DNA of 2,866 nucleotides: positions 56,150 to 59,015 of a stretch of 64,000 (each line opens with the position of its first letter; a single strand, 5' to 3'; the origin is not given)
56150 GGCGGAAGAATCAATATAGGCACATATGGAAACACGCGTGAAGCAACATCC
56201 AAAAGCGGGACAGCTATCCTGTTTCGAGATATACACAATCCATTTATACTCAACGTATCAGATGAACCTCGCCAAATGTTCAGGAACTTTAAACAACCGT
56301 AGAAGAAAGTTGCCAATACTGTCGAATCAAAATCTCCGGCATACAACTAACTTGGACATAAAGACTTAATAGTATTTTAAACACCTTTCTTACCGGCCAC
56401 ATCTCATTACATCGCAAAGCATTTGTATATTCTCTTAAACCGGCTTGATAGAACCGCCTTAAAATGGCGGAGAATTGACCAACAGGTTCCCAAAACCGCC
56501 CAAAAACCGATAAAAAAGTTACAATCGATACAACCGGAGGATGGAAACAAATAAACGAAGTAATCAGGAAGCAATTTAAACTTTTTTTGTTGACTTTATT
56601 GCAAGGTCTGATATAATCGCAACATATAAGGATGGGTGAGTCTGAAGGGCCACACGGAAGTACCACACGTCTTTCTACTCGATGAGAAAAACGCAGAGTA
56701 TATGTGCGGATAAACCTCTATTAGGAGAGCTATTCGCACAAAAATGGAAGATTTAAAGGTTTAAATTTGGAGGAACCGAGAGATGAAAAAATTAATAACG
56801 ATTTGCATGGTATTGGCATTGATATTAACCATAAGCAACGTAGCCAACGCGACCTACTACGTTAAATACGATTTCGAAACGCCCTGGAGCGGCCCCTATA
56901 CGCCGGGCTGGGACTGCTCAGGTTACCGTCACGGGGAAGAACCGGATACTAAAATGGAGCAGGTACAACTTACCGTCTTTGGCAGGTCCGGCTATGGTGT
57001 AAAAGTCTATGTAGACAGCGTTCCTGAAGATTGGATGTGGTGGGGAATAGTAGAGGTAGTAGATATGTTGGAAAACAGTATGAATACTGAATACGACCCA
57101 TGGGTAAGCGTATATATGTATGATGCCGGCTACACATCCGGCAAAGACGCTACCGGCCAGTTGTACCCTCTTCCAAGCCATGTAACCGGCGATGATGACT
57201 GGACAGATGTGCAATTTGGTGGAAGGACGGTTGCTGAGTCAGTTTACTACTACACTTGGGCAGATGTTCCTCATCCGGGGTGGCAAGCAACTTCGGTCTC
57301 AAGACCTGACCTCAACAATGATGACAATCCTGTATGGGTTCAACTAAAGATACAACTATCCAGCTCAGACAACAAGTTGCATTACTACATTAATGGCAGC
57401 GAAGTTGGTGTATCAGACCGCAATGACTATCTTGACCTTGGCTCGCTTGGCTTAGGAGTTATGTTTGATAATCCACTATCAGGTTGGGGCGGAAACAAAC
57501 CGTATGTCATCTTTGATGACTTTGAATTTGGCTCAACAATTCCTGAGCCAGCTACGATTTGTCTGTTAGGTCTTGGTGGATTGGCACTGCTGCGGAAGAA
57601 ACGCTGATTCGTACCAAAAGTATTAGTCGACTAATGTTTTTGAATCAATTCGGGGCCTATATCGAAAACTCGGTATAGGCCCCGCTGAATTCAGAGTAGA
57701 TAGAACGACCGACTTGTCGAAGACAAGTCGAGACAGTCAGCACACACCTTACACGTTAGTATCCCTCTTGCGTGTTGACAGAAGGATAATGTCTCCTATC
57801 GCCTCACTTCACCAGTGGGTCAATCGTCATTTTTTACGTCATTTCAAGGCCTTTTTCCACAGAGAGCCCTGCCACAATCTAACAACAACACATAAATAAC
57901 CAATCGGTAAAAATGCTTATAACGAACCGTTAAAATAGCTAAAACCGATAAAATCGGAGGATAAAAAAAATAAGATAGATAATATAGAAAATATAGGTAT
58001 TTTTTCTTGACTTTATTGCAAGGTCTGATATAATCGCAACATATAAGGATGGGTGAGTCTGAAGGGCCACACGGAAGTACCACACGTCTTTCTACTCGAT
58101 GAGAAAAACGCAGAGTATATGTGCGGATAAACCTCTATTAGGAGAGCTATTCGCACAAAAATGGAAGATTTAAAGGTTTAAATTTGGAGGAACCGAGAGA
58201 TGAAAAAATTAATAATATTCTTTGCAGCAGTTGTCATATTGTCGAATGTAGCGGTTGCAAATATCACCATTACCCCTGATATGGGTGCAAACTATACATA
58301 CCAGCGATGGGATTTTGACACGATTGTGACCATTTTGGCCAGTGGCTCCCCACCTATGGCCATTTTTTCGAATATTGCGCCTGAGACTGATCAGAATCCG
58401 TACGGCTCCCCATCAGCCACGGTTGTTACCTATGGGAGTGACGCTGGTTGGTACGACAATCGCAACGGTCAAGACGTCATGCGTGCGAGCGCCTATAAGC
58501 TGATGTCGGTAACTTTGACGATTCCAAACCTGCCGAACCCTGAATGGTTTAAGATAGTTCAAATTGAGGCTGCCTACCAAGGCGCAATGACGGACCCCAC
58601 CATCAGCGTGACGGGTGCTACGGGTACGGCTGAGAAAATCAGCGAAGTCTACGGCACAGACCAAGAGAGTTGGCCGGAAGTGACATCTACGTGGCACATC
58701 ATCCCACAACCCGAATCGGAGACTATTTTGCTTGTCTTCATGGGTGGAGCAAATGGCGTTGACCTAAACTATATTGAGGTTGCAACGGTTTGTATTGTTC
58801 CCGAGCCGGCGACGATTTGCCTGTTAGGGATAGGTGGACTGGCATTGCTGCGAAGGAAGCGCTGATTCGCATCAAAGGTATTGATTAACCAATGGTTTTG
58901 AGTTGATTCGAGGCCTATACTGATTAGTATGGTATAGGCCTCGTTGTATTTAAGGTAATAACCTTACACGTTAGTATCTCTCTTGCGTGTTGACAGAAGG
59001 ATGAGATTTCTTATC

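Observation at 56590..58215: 209-nt, 100% identical promoter-plus-leader in front of two unrelated PEP-CTERM genes: candidate structured cis-regulatory RNA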

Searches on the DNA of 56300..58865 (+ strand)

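Call 4: search_rna_families(source=window, start=56300, end=58400, threshold=evalue, max_evalue=10, show_alignments=3)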
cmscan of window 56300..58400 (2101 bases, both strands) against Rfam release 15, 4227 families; matches with E-value up to 10: 8.
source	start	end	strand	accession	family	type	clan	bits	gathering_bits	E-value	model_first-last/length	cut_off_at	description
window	56461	56523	+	RF01726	SAM-II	Cis-reg; riboswitch;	-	20.8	44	0.67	1-60/60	no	SAM-II riboswitch aptamer (SAM-II long loop)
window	57186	57242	+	RF00283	SCARNA18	Gene; snRNA; snoRNA; scaRNA;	-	18.1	40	1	1-83/83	no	small Cajal body-specific RNA 18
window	57188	57238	+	RF01150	sR11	Gene; snRNA; snoRNA; CD-box;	-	17.2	39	3.5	1-57/57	no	Small nucleolar RNA sR11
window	57071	57099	-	RF01753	psbNH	Cis-reg;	-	15.4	45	1.9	1-60/60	no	psbNH RNA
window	58107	58277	+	RF01258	snR10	Gene; snRNA; snoRNA; HACA-box;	CL00031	13.6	70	4.8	1-245/245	no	Small nucleolar RNA snR10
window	57188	57239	+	RF01152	sR1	Gene; snRNA; snoRNA; CD-box;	-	12.2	45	4.8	1-57/57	no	Small nucleolar RNA sR1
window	57188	57239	+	RF01134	sR30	Gene; snRNA; snoRNA; CD-box;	-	11.7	38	9.1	1-57/57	no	Small nucleolar RNA sR30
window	57188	57239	+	RF01136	sR28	Gene; snRNA; snoRNA; CD-box;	-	11.2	39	9.3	1-55/55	no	Small nucleolar RNA sR28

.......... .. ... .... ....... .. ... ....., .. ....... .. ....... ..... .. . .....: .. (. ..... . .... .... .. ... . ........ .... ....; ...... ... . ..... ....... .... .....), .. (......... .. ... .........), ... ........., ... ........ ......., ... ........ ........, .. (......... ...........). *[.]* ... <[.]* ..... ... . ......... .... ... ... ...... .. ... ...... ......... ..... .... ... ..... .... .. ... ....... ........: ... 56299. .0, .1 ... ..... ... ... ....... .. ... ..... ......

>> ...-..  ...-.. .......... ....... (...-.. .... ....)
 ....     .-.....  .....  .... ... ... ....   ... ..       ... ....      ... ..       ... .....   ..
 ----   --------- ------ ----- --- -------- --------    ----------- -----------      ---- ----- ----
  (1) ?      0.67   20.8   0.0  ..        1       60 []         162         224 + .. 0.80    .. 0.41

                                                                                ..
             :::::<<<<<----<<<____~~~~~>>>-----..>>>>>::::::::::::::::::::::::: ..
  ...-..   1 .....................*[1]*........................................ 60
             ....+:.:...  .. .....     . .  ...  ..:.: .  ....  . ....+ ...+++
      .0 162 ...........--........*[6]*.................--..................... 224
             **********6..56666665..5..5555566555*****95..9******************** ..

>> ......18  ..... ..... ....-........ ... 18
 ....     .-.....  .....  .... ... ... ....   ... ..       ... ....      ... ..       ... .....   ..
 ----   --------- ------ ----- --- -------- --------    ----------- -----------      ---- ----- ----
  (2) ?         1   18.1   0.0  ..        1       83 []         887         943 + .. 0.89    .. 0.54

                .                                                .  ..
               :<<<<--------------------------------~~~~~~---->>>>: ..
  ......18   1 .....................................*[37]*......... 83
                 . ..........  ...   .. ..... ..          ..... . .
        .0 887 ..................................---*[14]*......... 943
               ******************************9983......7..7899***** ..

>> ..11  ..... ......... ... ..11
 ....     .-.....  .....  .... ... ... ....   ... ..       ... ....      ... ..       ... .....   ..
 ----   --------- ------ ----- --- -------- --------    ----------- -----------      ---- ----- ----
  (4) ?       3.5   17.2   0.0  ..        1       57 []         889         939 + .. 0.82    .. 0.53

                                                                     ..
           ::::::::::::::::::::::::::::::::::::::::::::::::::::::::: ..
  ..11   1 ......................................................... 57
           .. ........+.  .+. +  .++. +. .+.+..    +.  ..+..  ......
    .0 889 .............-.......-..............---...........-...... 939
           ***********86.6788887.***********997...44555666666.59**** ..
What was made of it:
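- On Any Rfam 15 family (riboswitches, leaders, sRNAs): Nothing overlaps the leader even at E≤10 (call 4).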

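Call 68: build_rna_model(alignment_id=A6, structure=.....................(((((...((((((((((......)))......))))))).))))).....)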
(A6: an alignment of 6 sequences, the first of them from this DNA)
Model R1 built from alignment A6 (6 sequences, 72 columns); structure: as given.
model positions 69; base pairs 15; branch points 0; effective number of sequences 2.68; information 0.815 bits per position. Calibrated on 0.2 Mb of random sequence (short: E-values are rough).
structure used (alignment columns):
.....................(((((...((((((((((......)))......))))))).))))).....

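Call 69: search_with_rna_model(model_id=R1, sources=[window, L017, L018, L022, L024, L031, L033, L035, L036, L037, L038, L041, L045, L046], max_evalue=1)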
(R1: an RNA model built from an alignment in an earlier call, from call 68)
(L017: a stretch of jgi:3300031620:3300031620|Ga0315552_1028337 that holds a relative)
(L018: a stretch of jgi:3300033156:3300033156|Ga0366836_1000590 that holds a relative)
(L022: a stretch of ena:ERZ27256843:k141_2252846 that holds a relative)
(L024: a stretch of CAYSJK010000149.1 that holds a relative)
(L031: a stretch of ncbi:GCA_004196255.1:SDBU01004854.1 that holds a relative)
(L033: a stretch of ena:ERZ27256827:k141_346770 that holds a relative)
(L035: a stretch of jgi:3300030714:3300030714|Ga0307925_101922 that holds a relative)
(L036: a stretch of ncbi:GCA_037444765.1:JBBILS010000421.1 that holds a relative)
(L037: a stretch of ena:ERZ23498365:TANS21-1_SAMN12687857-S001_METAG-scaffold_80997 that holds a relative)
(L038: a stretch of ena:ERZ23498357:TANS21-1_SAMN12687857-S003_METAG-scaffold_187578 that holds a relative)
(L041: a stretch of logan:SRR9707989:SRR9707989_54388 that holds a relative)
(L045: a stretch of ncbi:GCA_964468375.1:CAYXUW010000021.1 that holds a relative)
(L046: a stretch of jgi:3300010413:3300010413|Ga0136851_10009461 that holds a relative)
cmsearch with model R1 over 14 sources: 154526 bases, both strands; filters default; matches with E-value up to 1: 14.
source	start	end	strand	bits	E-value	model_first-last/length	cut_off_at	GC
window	56618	56686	+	88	1.3e-22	1-69/69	no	0.51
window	58035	58103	+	88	1.3e-22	1-69/69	no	0.51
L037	1547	1615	+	86.8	2.7e-22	1-69/69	no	0.57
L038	646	714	+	86.8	2.7e-22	1-69/69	no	0.57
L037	2801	2870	+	79.8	2.6e-20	1-69/69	no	0.54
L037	448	516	+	77.5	1.1e-19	1-69/69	no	0.54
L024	3806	3872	+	77.2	1.4e-19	1-69/69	no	0.48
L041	612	678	+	77.2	1.4e-19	1-69/69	no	0.48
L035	192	257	+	27.2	2e-05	1-69/69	no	0.48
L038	1900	1922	+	17.5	0.011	1-23/69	3'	0.57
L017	1572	1639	+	13.1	0.19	1-69/69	no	0.43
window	52164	52197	-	13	0.2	1-69/69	no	0.41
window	21017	21047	-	12.8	0.24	1-69/69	no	0.45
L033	3569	3594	-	10.7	0.94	30-55/69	no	0.42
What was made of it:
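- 56637..56681 (+): Conserved stem-loop. P1 is 56637-41 with 56677-81. P2 is 56644-50 (GAAGGGC) with 56669-75 (GUCUUUC). P3 is 56651-53 with 56660-62. The hexaloop ACGGAA is at 56654-59 and the bulge CCACAC at 56663-68. CM R1 hit of 88 bits (call 69).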

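Call 70: search_with_rna_model(model_id=R1, source=L035, max_evalue=10, filters=off, show_alignments=3)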
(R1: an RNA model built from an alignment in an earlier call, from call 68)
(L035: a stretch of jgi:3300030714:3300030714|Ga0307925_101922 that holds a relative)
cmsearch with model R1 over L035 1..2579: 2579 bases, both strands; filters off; matches with E-value up to 10: 12.
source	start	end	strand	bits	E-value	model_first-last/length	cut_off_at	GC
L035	192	257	+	27.1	3.4e-07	1-69/69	no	0.48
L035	66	119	-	7.1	0.16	1-69/69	no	0.43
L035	1575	1609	-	3.8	1.4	1-69/69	no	0.49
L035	1522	1587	+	3.2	2.1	1-69/69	no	0.42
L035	2451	2504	-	2.4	3.3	1-69/69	no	0.57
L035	2066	2134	+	2.4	3.4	1-69/69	no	0.41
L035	965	993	-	1.9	4.8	28-57/69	no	0.69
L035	2347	2405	+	1.6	5.6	1-69/69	no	0.56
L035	5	52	+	1.6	5.9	1-69/69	no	0.38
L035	1318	1351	-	1.3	7.1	1-69/69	no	0.56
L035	938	1007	+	1.3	7.1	1-69/69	no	0.56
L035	742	749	-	1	8.4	36-43/69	no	0.62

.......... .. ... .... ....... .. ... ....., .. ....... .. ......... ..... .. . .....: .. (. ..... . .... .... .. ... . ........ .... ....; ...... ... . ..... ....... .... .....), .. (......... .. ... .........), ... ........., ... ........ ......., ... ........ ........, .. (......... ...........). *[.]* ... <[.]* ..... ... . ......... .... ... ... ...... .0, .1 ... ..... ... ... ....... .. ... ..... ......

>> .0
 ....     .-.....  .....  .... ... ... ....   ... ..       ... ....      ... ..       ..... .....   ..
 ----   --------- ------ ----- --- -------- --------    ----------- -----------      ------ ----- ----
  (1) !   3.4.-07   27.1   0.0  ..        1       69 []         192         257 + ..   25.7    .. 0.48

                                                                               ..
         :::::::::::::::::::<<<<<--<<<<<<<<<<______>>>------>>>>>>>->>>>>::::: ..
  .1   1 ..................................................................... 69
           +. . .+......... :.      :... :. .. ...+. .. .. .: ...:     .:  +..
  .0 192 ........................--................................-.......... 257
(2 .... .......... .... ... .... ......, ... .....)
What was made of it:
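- The distant copy L035 keeps the pairs but not the sequence (call 70).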

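Call 72: search_with_rna_model(model_id=R1, sources=[window, L002, L024, L037, L035], max_evalue=0.001, make_alignment=true)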
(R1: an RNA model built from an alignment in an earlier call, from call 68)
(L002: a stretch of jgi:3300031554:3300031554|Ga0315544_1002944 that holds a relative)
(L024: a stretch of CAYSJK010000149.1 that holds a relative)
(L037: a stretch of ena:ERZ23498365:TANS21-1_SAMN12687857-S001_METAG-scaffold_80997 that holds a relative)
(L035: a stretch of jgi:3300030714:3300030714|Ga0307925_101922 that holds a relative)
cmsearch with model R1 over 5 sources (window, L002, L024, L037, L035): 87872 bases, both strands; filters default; matches with E-value up to 0.001: 9.
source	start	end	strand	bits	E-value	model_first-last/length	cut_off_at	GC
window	56618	56686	+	88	7.1e-23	1-69/69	no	0.51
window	58035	58103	+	88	7.1e-23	1-69/69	no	0.51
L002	11253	11321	+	88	7.1e-23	1-69/69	no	0.51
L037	1547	1615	+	86.8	1.6e-22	1-69/69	no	0.57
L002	9835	9904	+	83.2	1.5e-21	1-69/69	no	0.51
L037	2801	2870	+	79.8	1.5e-20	1-69/69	no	0.54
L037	448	516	+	77.5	6.4e-20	1-69/69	no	0.54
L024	3806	3872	+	77.2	8e-20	1-69/69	no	0.48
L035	192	257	+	27.2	1.1e-05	1-69/69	no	0.48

Alignment A7: 9 matches aligned to the model, 71 columns, each read 5' to 3' on its own strand. Consensus structure (alignment columns), stored with it:
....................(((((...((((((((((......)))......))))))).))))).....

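Call 80: search_with_rna_model(model_id=R1, source=L031, start=1, end=4200, filters=off, max_evalue=1)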
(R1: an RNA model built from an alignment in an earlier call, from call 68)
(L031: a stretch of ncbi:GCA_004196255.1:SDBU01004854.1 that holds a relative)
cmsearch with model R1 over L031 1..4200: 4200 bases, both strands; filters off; matches with E-value up to 1: 1.
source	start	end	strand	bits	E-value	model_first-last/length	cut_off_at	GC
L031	387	432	-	5.6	0.72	1-69/69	no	0.37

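Call 81: search_with_rna_model(model_id=R1, source=L036, filters=off, max_evalue=1)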
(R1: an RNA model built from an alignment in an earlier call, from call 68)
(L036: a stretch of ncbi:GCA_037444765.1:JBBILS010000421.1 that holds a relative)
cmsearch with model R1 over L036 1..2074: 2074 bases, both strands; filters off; matches with E-value up to 1: 2.
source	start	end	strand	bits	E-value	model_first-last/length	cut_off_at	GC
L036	1127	1184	-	11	0.01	1-69/69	no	0.28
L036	280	307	+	4.1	0.91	1-69/69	no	0.54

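Call 82: search_with_rna_model(model_id=R1, source=L046, start=9300, end=11379, filters=off, max_evalue=1)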
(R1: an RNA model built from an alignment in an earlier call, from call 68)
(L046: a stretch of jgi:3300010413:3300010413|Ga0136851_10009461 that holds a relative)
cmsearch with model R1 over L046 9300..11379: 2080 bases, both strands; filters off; matches with E-value up to 1: 1.
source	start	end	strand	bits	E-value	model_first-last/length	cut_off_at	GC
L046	10774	10800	+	4.2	0.88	1-69/69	no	0.37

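Call 87: search_rna_families(sources=[L024, L035, L037, L017], threshold=evalue, max_evalue=1)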
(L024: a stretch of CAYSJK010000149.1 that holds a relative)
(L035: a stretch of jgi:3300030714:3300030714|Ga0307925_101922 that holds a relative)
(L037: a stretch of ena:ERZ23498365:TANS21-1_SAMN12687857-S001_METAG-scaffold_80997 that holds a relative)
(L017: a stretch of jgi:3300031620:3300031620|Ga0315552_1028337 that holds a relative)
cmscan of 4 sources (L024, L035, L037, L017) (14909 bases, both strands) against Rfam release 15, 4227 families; matches with E-value up to 1: 0.
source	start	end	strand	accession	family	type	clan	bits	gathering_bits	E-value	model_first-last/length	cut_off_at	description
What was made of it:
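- On Any Rfam 15 family (riboswitches, leaders, sRNAs): No hit at E≤1 in the relatives L024, L035, L037 and L017 (call 87).
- No Rfam aptamer resembles it (calls 4, 87).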
